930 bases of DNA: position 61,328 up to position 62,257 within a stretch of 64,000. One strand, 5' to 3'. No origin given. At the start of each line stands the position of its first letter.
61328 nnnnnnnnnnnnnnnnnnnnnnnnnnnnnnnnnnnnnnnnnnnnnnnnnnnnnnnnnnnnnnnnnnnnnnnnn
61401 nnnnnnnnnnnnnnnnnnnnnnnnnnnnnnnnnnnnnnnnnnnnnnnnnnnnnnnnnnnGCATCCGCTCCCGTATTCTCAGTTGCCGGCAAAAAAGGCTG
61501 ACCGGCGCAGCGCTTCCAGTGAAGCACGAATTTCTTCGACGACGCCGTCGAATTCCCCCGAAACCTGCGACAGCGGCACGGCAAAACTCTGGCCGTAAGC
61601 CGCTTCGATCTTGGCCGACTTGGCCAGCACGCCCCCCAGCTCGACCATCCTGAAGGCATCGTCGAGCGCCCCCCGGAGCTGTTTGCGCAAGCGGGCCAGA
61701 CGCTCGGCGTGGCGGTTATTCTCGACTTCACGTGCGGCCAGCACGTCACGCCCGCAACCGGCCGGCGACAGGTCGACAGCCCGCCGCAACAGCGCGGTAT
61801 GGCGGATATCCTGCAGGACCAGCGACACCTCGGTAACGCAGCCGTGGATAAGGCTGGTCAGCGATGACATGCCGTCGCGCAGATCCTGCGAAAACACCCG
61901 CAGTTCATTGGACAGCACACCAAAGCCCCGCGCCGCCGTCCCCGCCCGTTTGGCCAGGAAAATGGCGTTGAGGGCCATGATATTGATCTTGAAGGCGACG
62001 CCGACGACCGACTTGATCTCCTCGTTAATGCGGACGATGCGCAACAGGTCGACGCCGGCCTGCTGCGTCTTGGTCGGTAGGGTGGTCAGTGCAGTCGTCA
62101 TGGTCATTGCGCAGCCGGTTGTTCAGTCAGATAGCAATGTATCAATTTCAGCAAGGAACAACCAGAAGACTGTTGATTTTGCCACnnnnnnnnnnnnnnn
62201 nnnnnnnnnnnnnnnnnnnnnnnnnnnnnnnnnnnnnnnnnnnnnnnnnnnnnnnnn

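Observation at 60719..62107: ODP-like di-iron protein paired with a 209-aa signalling-tip-only MCP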

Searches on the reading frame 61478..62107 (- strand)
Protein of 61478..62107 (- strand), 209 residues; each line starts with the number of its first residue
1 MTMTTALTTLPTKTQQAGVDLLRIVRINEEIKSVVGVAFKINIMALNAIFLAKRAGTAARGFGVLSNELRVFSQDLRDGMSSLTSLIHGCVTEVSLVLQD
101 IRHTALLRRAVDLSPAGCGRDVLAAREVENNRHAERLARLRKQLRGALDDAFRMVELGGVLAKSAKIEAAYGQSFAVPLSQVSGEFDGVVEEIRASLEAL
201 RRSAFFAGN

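Call 3: search_protein_families(library=pfam, proteins=[window:61478-62107:-], max_evalue=0.1)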
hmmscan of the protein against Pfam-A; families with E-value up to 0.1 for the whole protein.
window:61478-62107:- (209 aa): 1 family
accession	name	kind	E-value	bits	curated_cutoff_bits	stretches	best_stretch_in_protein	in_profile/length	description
PF00015.26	MCPsignal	-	3.7e-09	37.1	34.6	1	27-104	35-112/172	Methyl-accepting chemotaxis protein (MCP) signalling domain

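Call 4: search_protein_families(library=ncbifam, proteins=[window:61478-62107:-], max_evalue=0.1)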
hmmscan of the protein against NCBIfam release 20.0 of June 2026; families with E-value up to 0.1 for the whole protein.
window:61478-62107:- (209 aa): 9 families
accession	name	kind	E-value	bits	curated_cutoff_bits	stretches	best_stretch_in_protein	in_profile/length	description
NF011615.0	PRK15041.1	equivalog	1.8e-09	36.8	947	1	27-95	361-429/554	methyl-accepting chemotaxis protein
NF011622.0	PRK15048.1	equivalog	3.5e-08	33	900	1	27-94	359-426/553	methyl-accepting chemotaxis protein II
NF047851.1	MCPCitTducer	equivalog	2.3e-07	30.3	900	1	30-98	362-431/553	methyl-accepting chemotaxis citrate transducer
NF007309.0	PRK09793.1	equivalog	2.6e-07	30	903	1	27-94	357-424/533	methyl-accepting chemotaxis protein IV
NF041847.1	transduc_aer2_vibrio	equivalog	1.4e-06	26.8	1200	1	26-95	597-666/804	aerotaxis transducer Aer2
NF058645.1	MCPCtpMPsAe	equivalog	3.4e-06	26.1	900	1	21-73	385-434/558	methyl-accepting chemotaxis protein CtpM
NF050802.1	AspChtxCcaA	equivalog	6.3e-05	21.5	1300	1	27-97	568-642/700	aspartate chemotaxis receptor CcaA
NF052273.1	BB0569_chemotaxis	equivalog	0.0042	15.7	1000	1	31-85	117-171/590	BB0569 family chemotaxis protein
NF005681.0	PRK07478.1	subfamily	0.041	13.3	267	1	96-170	33-106/254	SDR family oxidoreductase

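Call 6: search_solved_structures(query=window:61478-62107:-, max_evalue=1, show_alignments=3)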
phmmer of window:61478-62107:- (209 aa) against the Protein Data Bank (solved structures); distinct sequences matched with E-value up to 1: 17.
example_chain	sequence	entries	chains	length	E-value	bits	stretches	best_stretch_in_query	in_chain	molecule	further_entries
1qu7_A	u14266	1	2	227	4.6e-07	32.9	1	28-94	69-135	METHYL-ACCEPTING CHEMOTAXIS PROTEIN I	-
8c5v_I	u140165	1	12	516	1.4e-06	31.3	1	28-95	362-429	Methyl-accepting chemotaxis protein I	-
4jpb_B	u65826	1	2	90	1.7e-06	31.1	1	16-78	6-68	Methyl-accepting chemotaxis protein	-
3zx6_A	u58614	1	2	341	1.9e-06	30.9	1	27-95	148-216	HAMP, METHYL-ACCEPTING CHEMOTAXIS PROTEIN I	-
6s1k_E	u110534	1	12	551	2.2e-06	30.6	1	28-95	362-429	Methyl-accepting chemotaxis protein I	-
3ur1_C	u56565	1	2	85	2.4e-06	30.5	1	16-78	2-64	Methyl-accepting chemotaxis protein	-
3g6b_A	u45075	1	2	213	3.1e-06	30.2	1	14-82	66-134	Methyl-accepting chemotaxis protein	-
3g67_A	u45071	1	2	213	4e-06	29.8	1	14-82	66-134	Methyl-accepting chemotaxis protein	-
2ch7_B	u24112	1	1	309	1.8e-05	27.6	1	29-84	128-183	METHYL-ACCEPTING CHEMOTAXIS PROTEIN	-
2ch7_A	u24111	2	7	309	1.9e-05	27.6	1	28-86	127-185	METHYL-ACCEPTING CHEMOTAXIS PROTEIN | Methyl-accepting chemotaxis protein 2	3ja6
3ja6_H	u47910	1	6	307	2.1e-05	27.4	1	29-86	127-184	Methyl-accepting chemotaxis protein 2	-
6s18_A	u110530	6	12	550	7.8e-05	25.6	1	15-87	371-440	Aromatic acid chemoreceptor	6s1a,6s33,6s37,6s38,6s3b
31cj_A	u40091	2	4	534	0.00021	24.2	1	31-99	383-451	Aerotaxis receptor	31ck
6e8g_T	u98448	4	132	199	0.012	18.5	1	30-143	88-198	Charged multivesicular body protein 1b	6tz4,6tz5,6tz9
8v2q_A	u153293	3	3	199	0.043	16.7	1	32-143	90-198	Charged multivesicular body protein 1b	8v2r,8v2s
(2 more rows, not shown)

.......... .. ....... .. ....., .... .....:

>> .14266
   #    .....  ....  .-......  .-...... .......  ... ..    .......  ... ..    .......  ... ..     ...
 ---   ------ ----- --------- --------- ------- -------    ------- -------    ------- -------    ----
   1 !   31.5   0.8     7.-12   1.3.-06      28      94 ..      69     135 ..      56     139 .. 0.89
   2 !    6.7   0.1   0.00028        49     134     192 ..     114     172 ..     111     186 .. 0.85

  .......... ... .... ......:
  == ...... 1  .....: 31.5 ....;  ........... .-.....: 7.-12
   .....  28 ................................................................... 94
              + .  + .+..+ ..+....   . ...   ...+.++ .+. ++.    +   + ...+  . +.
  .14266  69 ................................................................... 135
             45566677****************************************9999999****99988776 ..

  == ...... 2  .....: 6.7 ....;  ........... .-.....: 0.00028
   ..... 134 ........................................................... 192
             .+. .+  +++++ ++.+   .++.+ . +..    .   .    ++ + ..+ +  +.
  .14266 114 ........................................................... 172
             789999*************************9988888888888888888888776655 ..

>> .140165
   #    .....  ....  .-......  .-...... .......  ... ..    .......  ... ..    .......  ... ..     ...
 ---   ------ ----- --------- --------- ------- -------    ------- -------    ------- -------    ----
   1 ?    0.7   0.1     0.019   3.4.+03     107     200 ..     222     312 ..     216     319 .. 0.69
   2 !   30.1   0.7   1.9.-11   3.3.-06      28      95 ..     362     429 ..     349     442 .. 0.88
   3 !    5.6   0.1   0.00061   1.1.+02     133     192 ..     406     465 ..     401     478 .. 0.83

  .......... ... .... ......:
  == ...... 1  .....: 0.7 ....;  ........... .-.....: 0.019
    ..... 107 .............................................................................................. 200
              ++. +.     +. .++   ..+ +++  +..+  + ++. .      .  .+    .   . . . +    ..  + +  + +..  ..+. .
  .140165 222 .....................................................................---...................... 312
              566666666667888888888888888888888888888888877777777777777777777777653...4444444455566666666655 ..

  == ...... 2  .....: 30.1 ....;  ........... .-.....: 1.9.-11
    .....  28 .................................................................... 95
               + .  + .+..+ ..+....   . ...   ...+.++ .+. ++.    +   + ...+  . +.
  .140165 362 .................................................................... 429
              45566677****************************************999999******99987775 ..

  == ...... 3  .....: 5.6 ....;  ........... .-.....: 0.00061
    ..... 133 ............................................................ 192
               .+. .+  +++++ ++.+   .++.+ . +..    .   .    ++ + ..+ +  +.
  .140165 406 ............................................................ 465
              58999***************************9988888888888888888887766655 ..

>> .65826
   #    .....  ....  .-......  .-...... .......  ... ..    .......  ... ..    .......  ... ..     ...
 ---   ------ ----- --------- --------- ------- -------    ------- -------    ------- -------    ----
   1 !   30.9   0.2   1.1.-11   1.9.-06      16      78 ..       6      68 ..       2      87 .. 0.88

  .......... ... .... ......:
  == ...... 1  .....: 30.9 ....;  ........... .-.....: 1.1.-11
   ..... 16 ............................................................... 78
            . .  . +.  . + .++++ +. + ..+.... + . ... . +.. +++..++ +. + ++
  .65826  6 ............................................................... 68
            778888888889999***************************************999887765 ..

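Call 9: find_homologous_proteins(query=window:61478-62107:-, max_evalue=0.001)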
Query window:61478-62107:- (209 aa): 1200 proteins with E <= 0.001 among 3852 candidates; the best 120 are listed.
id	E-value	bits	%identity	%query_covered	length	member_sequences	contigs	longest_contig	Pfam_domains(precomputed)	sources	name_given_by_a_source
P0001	6.5e-125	432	100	100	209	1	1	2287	PF00015.27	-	-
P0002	1.5e-123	427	100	99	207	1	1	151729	PF00015.27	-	-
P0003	9.4e-118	408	96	100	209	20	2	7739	PF00015.27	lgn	-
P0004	6.0e-115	399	94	100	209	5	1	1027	PF00015.27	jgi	jgi:hypothetical protein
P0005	3.3e-114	397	94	100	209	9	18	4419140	PF00015.27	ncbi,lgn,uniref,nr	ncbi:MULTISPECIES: chemotaxis protein [Azonexaceae]|uniref:chemotaxis protein n=1 Tax=Azonexaceae Ta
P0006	1.9e-113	394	92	99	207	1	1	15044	PF00015.27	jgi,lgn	jgi:methyl-accepting chemotaxis protein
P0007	4.0e-113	393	92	100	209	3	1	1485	PF00015.27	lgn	-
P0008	2.0e-112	391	91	100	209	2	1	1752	PF00015.27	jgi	jgi:hypothetical protein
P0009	3.5e-112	390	90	100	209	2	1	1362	PF00015.27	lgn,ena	-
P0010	1.1e-111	388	90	100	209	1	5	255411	PF00015.27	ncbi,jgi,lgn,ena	jgi:methyl-accepting chemotaxis protein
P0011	1.6e-111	388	91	100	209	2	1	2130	PF00015.27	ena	-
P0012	1.5e-110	385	90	100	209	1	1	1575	PF00015.27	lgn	-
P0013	2.7e-110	384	90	99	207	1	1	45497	PF00015.27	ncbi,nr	ncbi:MAG: chemotaxis protein [Betaproteobacteria bacterium HGW-Betaproteobacteria-4]|nr:MAG: chemota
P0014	6.0e-110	383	89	100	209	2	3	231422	PF00015.27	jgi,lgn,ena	-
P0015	7.5e-109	379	89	100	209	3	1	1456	PF00015.27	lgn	-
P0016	8.2e-109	379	90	99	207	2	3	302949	PF00015.27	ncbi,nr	ncbi:MAG: chemotaxis protein [Gammaproteobacteria bacterium]|nr:chemotaxis protein [Gammaproteobacte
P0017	4.5e-108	377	87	100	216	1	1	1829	PF00015.27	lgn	-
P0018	4.5e-108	377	88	100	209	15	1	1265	PF00015.27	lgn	-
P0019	4.4e-106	370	85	99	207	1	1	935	PF00015.27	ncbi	-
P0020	2.7e-103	361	86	99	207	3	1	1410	PF00015.27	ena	-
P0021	8.7e-103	360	84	99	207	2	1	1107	PF00015.27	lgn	-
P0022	2.3e-102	358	86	99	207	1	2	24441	PF00015.27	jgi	jgi:methyl-accepting chemotaxis protein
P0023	3.5e-102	358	86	98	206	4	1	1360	PF00015.27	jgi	-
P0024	4.4e-101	354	82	99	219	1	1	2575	PF00015.27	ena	-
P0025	7.8e-101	353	83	99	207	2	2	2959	PF00015.27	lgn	-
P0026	1.0e-100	353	84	99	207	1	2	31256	PF00015.27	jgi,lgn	jgi:methyl-accepting chemotaxis protein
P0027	2.1e-100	352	84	99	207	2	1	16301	PF00015.27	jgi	jgi:methyl-accepting chemotaxis protein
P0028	3.4e-100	351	84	100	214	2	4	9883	PF00015.27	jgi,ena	jgi:methyl-accepting chemotaxis protein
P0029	5.7e-100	350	84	99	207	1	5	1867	PF00015.27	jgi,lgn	jgi:methyl-accepting chemotaxis protein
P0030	3.4e-99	348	86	99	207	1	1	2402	PF00015.27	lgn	-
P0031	3.4e-99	348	83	99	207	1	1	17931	PF00015.27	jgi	jgi:methyl-accepting chemotaxis protein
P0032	3.9e-99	348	84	99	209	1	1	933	PF00015.27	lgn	-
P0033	4.0e-99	348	82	99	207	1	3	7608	PF00015.27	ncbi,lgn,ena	-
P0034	5.8e-99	347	81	99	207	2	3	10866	PF00015.27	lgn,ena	-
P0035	1.4e-98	346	84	99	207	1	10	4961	PF00015.27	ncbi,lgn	-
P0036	2.1e-98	345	83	99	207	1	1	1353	PF00015.27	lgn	-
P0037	3.7e-98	344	83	99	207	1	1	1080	PF00015.27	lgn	-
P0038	5.6e-98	344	84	99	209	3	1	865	PF00015.27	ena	-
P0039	8.3e-98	343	82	99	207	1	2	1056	PF00015.27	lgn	-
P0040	2.6e-97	342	85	93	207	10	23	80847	PF00015.27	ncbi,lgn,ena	-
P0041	4.0e-97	341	83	99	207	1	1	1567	PF00015.27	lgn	-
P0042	1.0e-96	340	84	93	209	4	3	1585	PF00015.27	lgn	-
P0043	1.6e-96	339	81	99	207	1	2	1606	PF00015.27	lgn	-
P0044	1.8e-96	339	83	99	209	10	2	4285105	PF00015.27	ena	-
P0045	2.1e-96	339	82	99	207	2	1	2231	PF00015.27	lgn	-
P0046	3.3e-96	338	81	99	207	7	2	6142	PF00015.27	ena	-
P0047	3.5e-96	338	81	99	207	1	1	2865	PF00015.27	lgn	-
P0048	7.5e-96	337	82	99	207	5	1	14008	PF00015.27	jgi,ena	-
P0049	8.7e-96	337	81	99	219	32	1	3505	PF00015.27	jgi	-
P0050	9.1e-96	337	83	99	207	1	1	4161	PF00015.27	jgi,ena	-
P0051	1.2e-95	336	83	99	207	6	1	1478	PF00015.27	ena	-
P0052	4.3e-95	334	81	99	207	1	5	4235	PF00015.27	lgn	-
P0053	7.8e-95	334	81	99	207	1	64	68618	PF00015.27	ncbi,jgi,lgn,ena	-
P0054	8.2e-95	334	81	99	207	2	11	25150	PF00015.27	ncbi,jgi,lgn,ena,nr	ncbi:MAG TPA: methyl-accepting chemotaxis protein [Azonexus sp.]|nr:methyl-accepting chemotaxis prot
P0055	1.6e-94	333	80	99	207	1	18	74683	PF00015.27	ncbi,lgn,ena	-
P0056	1.7e-94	333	80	99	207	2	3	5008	PF00015.27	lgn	-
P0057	1.8e-94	332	81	99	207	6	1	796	PF00015.27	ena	-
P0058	1.9e-94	332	80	99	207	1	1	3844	PF00015.27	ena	-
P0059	2.3e-94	332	80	99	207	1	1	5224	PF00015.27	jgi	-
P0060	2.7e-94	332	80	99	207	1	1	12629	PF00015.27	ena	-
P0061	4.5e-94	331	81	99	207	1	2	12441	PF00015.27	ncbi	-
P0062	4.9e-94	331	80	99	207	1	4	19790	PF00015.27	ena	-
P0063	5.5e-94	331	81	99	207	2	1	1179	PF00015.27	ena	-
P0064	7.5e-94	330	81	99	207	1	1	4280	PF00015.27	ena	-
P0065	8.3e-94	330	80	99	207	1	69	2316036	PF00015.27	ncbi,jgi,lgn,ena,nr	ncbi:MAG: chemotaxis protein [Betaproteobacteria bacterium]|nr:chemotaxis protein [Betaproteobacteri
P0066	1.1e-93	330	80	98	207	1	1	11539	PF00015.27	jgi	-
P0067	1.2e-93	330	81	99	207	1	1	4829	PF00015.27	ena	-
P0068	1.4e-93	330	80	99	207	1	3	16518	PF00015.27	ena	-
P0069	1.6e-93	329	81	99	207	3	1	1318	PF00015.27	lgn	-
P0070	1.6e-93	329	79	99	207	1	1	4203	PF00015.27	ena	-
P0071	2.3e-93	329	80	99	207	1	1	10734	PF00015.27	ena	-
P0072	2.5e-93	329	80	99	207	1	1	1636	PF00015.27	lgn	-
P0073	2.7e-93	329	80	99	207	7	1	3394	PF00015.27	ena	-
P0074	2.8e-93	329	81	99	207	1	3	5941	PF00015.27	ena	-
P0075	3.8e-93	328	81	98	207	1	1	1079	PF00015.27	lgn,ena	-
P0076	4.2e-93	328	80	99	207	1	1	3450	PF00015.27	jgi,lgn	jgi:methyl-accepting chemotaxis protein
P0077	4.8e-93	328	80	99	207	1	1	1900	PF00015.27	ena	-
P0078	4.8e-93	328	81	99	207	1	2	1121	PF00015.27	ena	-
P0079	5.0e-93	328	81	99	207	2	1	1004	PF00015.27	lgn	-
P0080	5.7e-93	328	81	98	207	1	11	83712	PF00015.27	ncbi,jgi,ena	-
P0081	6.4e-93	327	81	98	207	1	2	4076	PF00015.27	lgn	-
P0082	6.9e-93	327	81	99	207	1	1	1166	PF00015.27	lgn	-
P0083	7.1e-93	327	79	99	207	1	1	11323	PF00015.27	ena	-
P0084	8.3e-93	327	80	99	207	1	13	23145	PF00015.27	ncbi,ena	-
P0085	9.4e-93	327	81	93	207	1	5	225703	PF00015.27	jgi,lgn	-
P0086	9.6e-93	327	80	98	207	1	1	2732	PF00015.27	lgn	-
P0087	1.3e-92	326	80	98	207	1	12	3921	PF00015.27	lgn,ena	-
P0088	1.5e-92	326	78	99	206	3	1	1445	PF00015.27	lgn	-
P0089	2.7e-92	325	80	99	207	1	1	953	PF00015.27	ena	-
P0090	2.9e-92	325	80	98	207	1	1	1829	PF00015.27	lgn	-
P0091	5.3e-92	324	80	99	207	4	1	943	PF00015.27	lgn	-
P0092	7.3e-92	324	80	99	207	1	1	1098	PF00015.27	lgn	-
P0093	1.2e-91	323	80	99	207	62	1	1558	PF00015.27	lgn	-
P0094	1.4e-91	323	80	99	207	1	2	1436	PF00015.27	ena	-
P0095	2.2e-91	322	79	99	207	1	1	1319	PF00015.27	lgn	-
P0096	2.2e-91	322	79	99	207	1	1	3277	PF00015.27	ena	-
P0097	2.8e-91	322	79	99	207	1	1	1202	PF00015.27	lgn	-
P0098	3.4e-91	322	79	99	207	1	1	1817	PF00015.27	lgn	-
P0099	4.2e-91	321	79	99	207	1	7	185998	PF00015.27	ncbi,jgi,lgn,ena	jgi:methyl-accepting chemotaxis protein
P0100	4.5e-91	321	78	99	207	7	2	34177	PF00015.27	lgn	-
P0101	4.6e-91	321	78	98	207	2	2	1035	PF00015.27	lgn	-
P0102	9.2e-91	320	79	98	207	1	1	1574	PF00015.27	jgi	jgi:methyl-accepting chemotaxis protein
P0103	9.5e-91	320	79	98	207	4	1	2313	PF00015.27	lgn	-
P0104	1.0e-90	320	79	99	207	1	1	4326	PF00015.27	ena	-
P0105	1.0e-90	320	80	98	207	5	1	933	PF00015.27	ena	-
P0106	1.1e-90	320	79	99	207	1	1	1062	PF00015.27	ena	-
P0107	1.1e-90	320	78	99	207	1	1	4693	PF00015.27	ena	-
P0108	1.3e-90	320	77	99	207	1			PF00015.27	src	-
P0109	1.8e-90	319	83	92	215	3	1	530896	PF00015.27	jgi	jgi:methyl-accepting chemotaxis protein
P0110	2.0e-90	319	79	99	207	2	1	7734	PF00015.27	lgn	-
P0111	2.4e-90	319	78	99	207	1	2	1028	PF00015.27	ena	-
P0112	4.1e-90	318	78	99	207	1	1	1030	PF00015.27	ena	-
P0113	4.1e-90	318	78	99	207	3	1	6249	PF00015.27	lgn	-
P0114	5.0e-90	318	77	99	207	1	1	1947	PF00015.27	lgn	-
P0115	5.3e-90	318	78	94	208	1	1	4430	PF00015.27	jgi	-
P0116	7.9e-90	317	79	98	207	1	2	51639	PF00015.27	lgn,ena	-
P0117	9.4e-90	317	79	98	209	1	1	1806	PF00015.27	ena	-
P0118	1.2e-89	317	78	99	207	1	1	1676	PF00015.27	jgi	-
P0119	1.2e-89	317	79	98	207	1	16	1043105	PF00015.27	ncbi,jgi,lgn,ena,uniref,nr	ncbi:methyl-accepting chemotaxis protein [Dechloromonas sp. CZR5]|uniref:methyl-accepting chemotaxis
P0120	1.3e-89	317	79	98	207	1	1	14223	PF00015.27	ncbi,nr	ncbi:MAG: chemotaxis protein [Dechloromonas sp.]|nr:chemotaxis protein [Dechloromonas sp.]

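Call 21: find_encoding_contigs(protein=P0005, flank=10000, max_places=3)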
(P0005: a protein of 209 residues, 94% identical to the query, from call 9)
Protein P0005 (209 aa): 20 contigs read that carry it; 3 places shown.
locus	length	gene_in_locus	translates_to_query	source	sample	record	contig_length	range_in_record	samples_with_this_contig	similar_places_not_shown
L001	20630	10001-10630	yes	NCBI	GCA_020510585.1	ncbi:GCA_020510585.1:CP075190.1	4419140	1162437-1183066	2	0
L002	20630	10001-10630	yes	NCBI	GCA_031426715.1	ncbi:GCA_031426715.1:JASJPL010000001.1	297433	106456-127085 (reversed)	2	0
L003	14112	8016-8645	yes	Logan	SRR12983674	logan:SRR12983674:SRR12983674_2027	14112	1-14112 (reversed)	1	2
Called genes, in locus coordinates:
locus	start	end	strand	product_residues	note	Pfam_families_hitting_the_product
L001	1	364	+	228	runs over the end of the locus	PF04029:2-ph_phosp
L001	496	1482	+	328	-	PF25994:HH_AprE (weak), PF25876:HH_MFP_RND (weak)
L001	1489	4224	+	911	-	PF00005:ABC_tran, PF13304:AAA_21 (weak), PF00005:ABC_tran, PF12679:ABC2_membrane_2, PF12698:ABC2_membrane_3, PF01061:ABC2_membrane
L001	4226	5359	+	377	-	PF12679:ABC2_membrane_2, PF12698:ABC2_membrane_3, PF01061:ABC2_membrane, PF12730:ABC2_membrane_4 (faint)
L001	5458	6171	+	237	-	-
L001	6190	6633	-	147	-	PF00582:Usp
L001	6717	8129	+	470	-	PF00753:Lactamase_B, PF23023:Anti-Pycsar_Apyc1 (faint), PF12706:Lactamase_B_2, PF16661:Lactamase_B_6 (weak), PF10996:Beta-Casp, PF07521:RMMBL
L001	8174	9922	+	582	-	PF07167:PhaC_N, PF00561:Abhydrolase_1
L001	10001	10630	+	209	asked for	PF00015:MCPsignal (weak)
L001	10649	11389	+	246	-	PF00753:Lactamase_B, PF19583:ODP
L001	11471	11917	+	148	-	PF01814:Hemerythrin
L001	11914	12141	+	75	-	PF01206:TusA, PF10006:DUF2249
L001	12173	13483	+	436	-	-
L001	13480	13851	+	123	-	PF04247:SirB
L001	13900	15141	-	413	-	PF03009:GDPD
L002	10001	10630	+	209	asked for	PF00015:MCPsignal (weak)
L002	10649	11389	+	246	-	PF00753:Lactamase_B, PF19583:ODP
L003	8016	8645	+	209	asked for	PF00015:MCPsignal (weak)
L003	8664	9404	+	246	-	PF00753:Lactamase_B, PF19583:ODP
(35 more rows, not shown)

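Call 26: search_protein_representatives(protein=window:61478-62107:-)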
Query: 209 residues. Proteins with E-value up to 0.001 (for the whole library): 3353; up to 1e-10: 227; up to 1e-30: 21. The best 150 are listed.
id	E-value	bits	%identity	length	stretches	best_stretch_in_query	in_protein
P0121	1.5e-78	278.9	93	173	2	1-151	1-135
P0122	6.8e-72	257.2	67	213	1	5-209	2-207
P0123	2.9e-54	199.7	83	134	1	3-129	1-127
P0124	3.9e-48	179.8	55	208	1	10-206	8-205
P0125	4.2e-47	176.4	77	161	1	3-126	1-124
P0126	1.4e-43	164.9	56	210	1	13-201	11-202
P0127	3.6e-42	160.3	74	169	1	3-117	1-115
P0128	2.0e-40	154.6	50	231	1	19-206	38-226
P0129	6.5e-40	153.0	51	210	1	19-201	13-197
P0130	2.4e-38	147.9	54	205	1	20-202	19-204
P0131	5.3e-37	143.5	49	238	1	16-206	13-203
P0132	2.9e-36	141.1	45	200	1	13-200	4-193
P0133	5.6e-35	136.9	46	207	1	18-205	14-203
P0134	1.6e-34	135.5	45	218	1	11-204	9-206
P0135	6.2e-33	130.2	73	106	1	10-108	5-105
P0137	1.6e-32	128.9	44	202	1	11-200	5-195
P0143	1.9e-30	122.2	41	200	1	15-200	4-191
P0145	2.1e-29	118.7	42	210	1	14-203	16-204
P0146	4.9e-29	117.6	41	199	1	18-202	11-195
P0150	3.5e-28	114.8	43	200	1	19-199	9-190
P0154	6.0e-26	107.5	39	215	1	16-202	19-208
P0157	1.0e-25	106.7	37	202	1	18-201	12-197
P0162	5.0e-25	104.5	37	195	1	19-202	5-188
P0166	1.0e-24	103.5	41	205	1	18-200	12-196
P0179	2.3e-22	95.8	33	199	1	18-202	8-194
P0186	2.7e-21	92.3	39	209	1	18-202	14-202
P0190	1.4e-20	90.0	36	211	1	20-202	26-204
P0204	3.7e-19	85.4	32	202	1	10-202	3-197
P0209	9.4e-19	84.0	33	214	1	15-202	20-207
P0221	6.0e-18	81.4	31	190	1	16-195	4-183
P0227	1.4e-17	80.2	34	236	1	22-203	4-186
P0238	1.2e-16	77.2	28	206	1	25-200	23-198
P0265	3.6e-15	72.4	29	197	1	17-202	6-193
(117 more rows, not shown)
